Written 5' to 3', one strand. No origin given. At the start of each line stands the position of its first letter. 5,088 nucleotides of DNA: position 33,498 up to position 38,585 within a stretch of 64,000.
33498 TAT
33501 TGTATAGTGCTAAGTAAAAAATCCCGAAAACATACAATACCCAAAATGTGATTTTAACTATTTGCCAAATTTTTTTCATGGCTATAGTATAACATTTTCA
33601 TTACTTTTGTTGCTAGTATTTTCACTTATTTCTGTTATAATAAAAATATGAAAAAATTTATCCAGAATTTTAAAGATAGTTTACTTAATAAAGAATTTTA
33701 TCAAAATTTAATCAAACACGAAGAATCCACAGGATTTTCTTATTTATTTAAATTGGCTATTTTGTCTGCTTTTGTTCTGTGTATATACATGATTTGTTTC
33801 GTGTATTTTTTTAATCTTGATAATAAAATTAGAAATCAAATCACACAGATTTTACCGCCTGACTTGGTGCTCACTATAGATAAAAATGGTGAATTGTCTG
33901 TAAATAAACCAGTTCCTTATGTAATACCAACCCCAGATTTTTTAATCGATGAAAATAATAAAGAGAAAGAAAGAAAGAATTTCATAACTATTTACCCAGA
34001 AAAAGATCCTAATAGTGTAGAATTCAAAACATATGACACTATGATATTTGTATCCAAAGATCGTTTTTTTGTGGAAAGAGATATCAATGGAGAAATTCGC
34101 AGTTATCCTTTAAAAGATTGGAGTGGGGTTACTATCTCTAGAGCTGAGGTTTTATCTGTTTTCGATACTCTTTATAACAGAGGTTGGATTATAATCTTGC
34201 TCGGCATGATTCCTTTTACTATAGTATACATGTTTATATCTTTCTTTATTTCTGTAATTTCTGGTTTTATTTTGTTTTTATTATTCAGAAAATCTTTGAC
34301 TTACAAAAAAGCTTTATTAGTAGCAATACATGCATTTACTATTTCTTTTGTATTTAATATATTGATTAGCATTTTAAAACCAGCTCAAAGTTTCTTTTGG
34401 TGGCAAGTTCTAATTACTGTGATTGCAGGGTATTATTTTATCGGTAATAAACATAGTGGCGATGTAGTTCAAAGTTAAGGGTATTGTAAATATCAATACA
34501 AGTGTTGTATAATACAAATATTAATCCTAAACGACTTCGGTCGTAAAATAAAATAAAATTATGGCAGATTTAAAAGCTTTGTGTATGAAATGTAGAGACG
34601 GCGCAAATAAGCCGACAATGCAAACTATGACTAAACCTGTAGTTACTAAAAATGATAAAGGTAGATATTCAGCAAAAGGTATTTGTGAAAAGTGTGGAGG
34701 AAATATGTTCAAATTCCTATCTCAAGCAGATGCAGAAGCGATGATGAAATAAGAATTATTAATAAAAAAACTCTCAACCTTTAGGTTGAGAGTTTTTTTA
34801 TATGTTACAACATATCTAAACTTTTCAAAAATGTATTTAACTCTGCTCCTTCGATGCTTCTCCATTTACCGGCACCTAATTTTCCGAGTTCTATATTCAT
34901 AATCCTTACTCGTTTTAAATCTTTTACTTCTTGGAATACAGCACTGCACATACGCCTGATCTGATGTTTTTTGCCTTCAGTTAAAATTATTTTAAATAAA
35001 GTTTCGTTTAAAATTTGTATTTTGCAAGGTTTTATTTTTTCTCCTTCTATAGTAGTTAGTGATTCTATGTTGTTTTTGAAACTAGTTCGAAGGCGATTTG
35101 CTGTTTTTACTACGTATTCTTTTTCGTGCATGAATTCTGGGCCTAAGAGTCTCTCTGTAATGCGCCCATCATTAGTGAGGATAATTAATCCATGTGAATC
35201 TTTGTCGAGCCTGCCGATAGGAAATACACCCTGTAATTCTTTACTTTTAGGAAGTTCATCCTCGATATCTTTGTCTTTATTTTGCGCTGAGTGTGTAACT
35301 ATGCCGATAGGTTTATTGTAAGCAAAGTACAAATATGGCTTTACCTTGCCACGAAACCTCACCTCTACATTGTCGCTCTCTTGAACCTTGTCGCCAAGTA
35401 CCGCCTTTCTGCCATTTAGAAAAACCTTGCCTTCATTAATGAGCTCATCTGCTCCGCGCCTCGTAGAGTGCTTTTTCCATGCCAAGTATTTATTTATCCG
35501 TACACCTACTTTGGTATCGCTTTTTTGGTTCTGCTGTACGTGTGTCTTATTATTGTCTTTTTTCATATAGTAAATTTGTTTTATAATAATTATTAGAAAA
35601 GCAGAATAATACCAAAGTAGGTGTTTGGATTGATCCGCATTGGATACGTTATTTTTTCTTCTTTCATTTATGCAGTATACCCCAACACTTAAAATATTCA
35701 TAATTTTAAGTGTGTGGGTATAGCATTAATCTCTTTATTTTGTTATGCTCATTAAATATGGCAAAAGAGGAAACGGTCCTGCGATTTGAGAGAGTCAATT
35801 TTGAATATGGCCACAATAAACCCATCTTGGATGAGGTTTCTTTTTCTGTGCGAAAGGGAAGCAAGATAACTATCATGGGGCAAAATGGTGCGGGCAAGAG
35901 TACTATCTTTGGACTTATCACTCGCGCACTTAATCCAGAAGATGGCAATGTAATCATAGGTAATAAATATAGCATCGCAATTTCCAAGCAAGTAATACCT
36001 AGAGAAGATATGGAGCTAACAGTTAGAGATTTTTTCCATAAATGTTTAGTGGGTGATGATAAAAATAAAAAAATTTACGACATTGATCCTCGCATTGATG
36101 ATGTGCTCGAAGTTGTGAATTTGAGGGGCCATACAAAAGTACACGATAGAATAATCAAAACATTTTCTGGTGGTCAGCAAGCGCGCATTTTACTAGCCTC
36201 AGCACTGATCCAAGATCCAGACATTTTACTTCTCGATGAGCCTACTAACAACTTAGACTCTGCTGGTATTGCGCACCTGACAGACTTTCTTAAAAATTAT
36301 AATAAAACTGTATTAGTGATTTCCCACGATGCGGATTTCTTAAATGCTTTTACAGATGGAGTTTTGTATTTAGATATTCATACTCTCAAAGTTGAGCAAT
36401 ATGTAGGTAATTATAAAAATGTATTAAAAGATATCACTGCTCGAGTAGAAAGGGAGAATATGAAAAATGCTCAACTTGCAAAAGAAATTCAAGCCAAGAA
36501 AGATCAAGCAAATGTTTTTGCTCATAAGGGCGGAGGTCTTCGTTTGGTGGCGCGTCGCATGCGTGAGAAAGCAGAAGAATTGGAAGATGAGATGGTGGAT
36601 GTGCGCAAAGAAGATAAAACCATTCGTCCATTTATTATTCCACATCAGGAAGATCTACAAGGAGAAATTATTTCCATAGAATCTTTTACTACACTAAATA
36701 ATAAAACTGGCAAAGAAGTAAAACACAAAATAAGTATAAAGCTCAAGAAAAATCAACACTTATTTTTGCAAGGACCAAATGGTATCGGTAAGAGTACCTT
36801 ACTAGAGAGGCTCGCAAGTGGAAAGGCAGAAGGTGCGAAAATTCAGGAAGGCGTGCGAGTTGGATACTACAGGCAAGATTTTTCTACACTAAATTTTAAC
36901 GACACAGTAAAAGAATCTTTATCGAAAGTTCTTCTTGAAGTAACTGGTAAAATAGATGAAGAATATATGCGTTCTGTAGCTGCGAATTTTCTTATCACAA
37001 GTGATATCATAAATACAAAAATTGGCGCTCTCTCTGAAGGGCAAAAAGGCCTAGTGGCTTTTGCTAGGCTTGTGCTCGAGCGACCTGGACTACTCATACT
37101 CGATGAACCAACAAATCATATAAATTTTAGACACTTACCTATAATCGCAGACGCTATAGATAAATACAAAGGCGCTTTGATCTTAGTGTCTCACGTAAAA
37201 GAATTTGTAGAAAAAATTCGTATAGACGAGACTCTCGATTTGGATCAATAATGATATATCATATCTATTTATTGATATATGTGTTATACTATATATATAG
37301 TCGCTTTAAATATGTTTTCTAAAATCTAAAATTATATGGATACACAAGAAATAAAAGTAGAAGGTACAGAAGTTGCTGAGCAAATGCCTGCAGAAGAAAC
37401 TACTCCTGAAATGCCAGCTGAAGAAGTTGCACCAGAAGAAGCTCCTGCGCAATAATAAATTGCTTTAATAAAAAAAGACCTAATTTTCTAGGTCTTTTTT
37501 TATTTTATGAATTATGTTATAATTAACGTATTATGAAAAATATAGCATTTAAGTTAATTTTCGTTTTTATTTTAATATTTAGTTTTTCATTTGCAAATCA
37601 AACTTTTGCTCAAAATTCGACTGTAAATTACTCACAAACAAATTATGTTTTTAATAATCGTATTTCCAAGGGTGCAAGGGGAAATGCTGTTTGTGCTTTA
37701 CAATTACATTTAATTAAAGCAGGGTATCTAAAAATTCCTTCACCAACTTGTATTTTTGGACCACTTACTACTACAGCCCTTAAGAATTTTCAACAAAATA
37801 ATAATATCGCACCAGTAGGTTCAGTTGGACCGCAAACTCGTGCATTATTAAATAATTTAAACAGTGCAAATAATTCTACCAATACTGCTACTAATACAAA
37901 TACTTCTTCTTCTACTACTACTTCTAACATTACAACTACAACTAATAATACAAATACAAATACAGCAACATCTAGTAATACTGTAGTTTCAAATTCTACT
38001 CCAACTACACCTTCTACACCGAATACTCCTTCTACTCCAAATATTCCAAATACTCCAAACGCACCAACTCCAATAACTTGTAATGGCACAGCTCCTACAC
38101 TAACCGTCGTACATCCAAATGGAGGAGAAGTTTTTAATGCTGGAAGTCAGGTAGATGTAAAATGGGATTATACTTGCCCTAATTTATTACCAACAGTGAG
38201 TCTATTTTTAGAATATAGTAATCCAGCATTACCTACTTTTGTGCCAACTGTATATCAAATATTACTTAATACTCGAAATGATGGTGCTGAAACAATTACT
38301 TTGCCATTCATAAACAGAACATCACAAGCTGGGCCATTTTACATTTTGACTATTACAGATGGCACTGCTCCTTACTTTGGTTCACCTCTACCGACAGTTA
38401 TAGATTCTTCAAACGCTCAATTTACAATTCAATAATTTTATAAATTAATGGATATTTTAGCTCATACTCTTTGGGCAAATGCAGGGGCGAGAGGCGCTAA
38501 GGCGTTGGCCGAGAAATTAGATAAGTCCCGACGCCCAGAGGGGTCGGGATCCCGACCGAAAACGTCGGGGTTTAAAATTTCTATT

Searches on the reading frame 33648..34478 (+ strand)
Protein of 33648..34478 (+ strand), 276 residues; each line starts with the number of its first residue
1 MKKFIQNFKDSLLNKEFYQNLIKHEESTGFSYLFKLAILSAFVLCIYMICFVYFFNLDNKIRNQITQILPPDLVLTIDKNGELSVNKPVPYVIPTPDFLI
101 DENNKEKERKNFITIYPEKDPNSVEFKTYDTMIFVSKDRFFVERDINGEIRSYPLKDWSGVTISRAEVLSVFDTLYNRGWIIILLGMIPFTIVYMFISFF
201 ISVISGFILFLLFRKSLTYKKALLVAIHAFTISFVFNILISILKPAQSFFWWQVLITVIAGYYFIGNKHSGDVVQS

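Call 17: search_protein_families(library=pfam, proteins=[window:33648-34478:+], max_evalue=0.001)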
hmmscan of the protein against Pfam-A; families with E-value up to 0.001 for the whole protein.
window:33648-34478:+ (276 aa): 1 family
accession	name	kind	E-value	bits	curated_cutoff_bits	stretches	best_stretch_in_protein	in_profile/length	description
PF06691.16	DUF1189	-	1.1e-18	68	28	1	6-259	2-236/244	Protein of unknown function (DUF1189)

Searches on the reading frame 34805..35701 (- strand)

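Call 17: search_protein_families(library=pfam, proteins=[window:34805-35701:-], max_evalue=0.001)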
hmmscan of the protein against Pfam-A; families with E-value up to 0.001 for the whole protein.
window:34805-35701:- (298 aa): 2 families
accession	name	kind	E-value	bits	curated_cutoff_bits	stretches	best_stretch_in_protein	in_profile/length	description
PF00849.27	PseudoU_synth_2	-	1.1e-20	74.8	26.8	1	125-254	2-152/152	RNA pseudouridylate synthase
PF01479.30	S4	-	4.3e-08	33.2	22.8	1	67-112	1-48/48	S4 domain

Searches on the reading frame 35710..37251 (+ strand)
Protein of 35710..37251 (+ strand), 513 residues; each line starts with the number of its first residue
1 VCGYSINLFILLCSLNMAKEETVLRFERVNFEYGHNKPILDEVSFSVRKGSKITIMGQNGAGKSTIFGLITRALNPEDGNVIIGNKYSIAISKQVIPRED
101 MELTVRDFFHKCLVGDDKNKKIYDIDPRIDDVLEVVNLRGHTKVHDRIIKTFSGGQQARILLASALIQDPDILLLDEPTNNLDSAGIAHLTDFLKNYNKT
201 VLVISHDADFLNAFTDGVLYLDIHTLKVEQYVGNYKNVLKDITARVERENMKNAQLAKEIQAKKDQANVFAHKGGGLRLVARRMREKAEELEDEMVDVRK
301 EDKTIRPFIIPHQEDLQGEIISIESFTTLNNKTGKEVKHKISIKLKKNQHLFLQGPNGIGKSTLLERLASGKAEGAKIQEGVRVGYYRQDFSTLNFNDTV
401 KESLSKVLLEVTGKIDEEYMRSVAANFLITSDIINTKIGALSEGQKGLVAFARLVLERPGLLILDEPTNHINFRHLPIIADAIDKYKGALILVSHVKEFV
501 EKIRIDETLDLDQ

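Call 9: search_protein_families(library=pfam, proteins=[window:35710-37251:+], max_evalue=0.001)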
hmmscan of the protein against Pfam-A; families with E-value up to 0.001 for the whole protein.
window:35710-37251:+ (513 aa): 18 families
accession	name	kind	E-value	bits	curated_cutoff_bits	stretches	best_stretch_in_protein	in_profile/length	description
PF00005.33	ABC_tran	-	1.7e-45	155.4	25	2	40-180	1-137/137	ABC transporter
PF13304.12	AAA_21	-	4.4e-18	66.8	27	2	117-208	205-300/304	AAA domain, putative AbiEii toxin, Type IV TA system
PF02463.25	SMC_N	-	1.2e-10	41.7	40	0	53-213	27-204/220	RecF/RecN/SMC N terminal domain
PF13555.12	AAA_29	-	4.5e-08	33.2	27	0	44-76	16-48/61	P-loop containing region of AAA domain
PF03193.22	RsgA_GTPase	-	1.2e-07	32.1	30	1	327-378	87-137/174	RsgA GTPase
PF05729.18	NACHT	-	1.3e-07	32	26.7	1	351-428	3-84/167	NACHT domain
PF13401.12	AAA_22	-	2.7e-07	31.4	27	0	347-466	4-92/130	AAA domain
PF20720.3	nSTAND3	-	1.5e-06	28.4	27.2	0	343-373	12-42/155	Novel STAND NTPase 3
PF13191.12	AAA_16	-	2e-06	28.9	32.6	0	349-372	25-49/167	AAA ATPase domain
PF13476.12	AAA_23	-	5.4e-05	24.4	27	0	54-217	23-87/201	AAA domain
PF25199.1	nSTAND_NTPase5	-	8.2e-05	22.9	34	0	346-392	39-81/145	Novel STAND NTPase 5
PF03266.21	NTPase_1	-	0.00013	22.3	23.9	0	350-397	1-48/168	NTPase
PF07728.20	AAA_5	-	0.00027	21.4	22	0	350-370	1-21/139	AAA domain (dynein-related subfamily)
PF24883.2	NPHP3_N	-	0.00048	20.8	24.8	0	346-409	20-73/164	Nephrocystin 3, N-terminal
PF13238.12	AAA_18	-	0.00053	20.9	29.4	0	352-430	2-66/128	AAA domain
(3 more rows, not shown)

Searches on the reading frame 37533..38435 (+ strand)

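Call 17: search_protein_families(library=pfam, proteins=[window:37533-38435:+], max_evalue=0.001)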
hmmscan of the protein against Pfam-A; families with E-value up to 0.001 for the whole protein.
window:37533-38435:+ (300 aa): 1 family
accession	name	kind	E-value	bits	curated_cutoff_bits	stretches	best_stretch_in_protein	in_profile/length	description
PF01471.23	PG_binding_1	-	1.2e-11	45.1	23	1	49-106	1-57/57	Putative peptidoglycan binding domain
